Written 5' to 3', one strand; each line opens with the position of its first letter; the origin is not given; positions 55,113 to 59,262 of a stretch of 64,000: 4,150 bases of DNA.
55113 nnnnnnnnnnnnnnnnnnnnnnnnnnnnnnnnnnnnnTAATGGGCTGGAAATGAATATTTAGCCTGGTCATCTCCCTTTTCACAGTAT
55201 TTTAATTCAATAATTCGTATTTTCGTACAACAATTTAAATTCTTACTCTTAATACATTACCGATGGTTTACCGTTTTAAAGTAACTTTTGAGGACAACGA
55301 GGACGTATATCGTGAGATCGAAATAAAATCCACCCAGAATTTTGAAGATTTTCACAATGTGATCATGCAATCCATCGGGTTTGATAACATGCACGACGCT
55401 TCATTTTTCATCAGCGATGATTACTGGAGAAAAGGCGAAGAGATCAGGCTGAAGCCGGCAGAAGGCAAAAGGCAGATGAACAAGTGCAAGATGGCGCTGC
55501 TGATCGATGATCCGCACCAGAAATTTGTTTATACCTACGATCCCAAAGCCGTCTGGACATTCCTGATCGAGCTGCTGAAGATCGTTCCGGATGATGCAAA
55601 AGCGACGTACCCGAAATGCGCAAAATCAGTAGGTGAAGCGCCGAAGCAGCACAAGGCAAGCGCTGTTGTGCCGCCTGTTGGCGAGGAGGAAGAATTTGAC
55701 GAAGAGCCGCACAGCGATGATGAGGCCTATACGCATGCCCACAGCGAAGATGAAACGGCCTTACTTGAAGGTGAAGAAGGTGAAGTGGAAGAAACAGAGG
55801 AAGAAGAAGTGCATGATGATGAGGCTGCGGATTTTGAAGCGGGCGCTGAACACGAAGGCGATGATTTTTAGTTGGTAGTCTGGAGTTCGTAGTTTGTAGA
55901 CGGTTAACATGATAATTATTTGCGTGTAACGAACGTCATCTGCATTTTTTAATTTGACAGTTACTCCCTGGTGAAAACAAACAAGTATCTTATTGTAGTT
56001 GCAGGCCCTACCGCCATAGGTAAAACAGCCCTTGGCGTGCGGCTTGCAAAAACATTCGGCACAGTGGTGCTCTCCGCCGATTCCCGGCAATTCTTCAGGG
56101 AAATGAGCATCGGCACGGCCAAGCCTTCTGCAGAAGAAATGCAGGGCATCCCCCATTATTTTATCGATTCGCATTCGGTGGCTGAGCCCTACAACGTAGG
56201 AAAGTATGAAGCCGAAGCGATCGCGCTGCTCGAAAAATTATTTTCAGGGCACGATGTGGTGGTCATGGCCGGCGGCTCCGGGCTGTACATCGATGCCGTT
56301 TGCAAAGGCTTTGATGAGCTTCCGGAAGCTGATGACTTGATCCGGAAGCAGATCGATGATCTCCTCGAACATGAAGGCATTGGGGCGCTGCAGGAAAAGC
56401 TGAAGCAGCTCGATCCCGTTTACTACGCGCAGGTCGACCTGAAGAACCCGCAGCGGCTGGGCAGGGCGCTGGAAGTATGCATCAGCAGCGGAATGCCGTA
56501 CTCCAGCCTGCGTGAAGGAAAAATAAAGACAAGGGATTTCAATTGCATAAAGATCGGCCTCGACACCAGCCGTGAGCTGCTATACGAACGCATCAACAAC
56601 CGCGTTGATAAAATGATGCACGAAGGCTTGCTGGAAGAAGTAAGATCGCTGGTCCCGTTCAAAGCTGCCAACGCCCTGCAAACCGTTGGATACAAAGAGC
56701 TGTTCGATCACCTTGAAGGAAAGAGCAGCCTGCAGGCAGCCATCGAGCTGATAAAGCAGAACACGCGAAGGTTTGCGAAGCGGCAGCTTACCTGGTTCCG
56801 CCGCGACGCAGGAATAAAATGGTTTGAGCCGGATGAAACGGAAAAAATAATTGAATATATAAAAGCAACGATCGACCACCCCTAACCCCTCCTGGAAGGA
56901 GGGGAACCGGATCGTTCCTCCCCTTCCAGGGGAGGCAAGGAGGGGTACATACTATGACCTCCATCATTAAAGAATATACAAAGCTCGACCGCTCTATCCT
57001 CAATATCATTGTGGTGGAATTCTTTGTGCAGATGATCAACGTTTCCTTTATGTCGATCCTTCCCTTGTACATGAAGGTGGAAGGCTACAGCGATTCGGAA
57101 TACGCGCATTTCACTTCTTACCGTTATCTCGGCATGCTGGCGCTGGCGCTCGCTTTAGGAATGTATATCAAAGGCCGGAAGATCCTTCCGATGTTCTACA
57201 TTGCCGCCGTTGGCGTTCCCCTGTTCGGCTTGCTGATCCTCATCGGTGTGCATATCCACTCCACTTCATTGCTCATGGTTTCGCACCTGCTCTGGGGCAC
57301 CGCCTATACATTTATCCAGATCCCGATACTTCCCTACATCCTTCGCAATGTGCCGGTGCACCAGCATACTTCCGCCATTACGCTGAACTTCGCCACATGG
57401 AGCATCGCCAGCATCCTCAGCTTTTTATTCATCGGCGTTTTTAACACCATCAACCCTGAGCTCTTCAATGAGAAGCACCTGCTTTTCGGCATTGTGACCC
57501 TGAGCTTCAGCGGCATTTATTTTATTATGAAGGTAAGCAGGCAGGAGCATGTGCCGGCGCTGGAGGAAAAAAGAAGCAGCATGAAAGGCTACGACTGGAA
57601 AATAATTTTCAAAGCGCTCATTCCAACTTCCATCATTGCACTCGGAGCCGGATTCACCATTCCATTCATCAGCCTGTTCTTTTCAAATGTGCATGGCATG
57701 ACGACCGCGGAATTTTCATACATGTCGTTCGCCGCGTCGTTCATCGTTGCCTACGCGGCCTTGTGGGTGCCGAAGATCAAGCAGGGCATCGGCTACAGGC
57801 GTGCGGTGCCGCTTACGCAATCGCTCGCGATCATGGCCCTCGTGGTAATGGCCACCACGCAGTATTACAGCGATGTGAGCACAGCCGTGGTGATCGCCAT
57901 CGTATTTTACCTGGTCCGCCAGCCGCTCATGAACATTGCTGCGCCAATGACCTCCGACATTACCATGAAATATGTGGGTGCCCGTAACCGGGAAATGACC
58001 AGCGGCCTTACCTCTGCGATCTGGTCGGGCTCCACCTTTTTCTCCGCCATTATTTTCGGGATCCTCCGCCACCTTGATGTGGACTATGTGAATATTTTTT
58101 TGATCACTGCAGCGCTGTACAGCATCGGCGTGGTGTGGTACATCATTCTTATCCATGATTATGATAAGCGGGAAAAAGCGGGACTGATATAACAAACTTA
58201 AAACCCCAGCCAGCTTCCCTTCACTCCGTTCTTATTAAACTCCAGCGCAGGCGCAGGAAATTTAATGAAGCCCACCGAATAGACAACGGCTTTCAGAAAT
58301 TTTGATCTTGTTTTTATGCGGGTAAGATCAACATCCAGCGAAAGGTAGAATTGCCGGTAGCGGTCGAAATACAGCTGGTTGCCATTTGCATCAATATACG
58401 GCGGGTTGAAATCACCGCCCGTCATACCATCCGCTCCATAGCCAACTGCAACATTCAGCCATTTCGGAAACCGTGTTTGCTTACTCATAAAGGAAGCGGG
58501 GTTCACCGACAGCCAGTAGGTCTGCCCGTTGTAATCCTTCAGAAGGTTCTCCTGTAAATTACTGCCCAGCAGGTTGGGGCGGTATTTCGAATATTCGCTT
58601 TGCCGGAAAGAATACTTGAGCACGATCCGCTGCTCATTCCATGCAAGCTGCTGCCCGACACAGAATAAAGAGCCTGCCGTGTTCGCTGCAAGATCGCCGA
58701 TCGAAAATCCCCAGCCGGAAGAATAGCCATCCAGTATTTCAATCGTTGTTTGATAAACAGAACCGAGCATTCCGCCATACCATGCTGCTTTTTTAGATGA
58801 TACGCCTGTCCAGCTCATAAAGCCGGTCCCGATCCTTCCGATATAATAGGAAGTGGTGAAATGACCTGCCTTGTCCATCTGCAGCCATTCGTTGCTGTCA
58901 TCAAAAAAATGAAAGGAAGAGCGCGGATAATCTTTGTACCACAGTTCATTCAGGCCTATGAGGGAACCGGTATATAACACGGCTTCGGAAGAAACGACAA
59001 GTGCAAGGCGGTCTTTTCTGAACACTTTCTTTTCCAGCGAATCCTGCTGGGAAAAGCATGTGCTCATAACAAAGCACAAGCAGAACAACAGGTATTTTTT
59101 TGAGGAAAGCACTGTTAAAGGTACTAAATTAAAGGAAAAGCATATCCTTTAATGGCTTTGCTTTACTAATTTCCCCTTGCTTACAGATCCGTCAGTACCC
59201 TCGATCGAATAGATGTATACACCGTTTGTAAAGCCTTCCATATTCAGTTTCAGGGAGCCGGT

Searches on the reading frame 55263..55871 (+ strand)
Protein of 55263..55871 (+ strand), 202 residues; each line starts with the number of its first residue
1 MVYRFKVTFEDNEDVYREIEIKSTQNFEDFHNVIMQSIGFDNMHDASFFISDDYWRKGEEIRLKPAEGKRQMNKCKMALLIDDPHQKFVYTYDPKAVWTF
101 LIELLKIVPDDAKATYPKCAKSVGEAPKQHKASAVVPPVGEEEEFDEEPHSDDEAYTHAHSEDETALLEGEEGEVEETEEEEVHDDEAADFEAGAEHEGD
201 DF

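Call 28: search_protein_families(library=pfam, proteins=[window:55263-55871:+], max_evalue=0.001)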
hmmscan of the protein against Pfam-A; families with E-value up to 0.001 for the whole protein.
window:55263-55871:+ (202 aa): 1 family
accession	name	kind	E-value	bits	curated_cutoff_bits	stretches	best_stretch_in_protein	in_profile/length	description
PF07929.16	PRiA4_ORF3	-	6.5e-20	72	26.6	1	2-128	2-129/173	Plasmid pRiA4b ORF-3-like protein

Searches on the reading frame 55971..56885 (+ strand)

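Call 28: search_protein_families(library=pfam, proteins=[window:55971-56885:+], max_evalue=0.001)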
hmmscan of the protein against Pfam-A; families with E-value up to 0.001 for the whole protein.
window:55971-56885:+ (304 aa): 3 families
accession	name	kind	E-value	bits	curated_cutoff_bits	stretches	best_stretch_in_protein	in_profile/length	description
PF01715.23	IPPT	-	1.4e-82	277.5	23.6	1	40-279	1-243/243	IPP transferase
PF01745.22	IPT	-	3.7e-12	46.6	20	1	8-103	4-99/233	Isopentenyl transferase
PF13671.12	AAA_33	-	0.00022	22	27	0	7-42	1-33/143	AAA domain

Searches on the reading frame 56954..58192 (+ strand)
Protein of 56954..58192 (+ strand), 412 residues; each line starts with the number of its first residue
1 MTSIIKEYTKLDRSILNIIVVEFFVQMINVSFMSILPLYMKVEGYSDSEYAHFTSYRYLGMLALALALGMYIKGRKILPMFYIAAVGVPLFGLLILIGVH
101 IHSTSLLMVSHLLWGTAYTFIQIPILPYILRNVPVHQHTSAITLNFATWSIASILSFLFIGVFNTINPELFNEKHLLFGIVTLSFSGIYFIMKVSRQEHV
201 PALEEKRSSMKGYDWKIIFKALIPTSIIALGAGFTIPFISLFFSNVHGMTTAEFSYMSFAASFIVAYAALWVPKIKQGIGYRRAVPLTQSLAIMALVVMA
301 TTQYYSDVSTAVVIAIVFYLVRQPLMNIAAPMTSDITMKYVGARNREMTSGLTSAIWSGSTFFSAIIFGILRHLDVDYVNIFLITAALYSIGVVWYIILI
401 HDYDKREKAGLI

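Call 28: search_protein_families(library=pfam, proteins=[window:56954-58192:+], max_evalue=0.001)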
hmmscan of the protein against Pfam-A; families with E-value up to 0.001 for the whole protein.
window:56954-58192:+ (412 aa): 1 family
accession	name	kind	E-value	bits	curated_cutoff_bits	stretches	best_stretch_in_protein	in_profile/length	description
PF07690.21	MFS_1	-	4.6e-17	62.4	33.4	1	20-364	3-346/347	Major Facilitator Superfamily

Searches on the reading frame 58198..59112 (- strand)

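Call 28: search_protein_families(library=pfam, proteins=[window:58198-59112:-], max_evalue=0.001)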
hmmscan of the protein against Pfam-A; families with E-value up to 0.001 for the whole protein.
window:58198-59112:- (304 aa): 1 family
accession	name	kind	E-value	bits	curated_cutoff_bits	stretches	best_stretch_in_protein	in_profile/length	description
PF10043.14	DUF2279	-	6.1e-12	46.5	28.6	1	69-151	4-86/91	Predicted periplasmic lipoprotein (DUF2279)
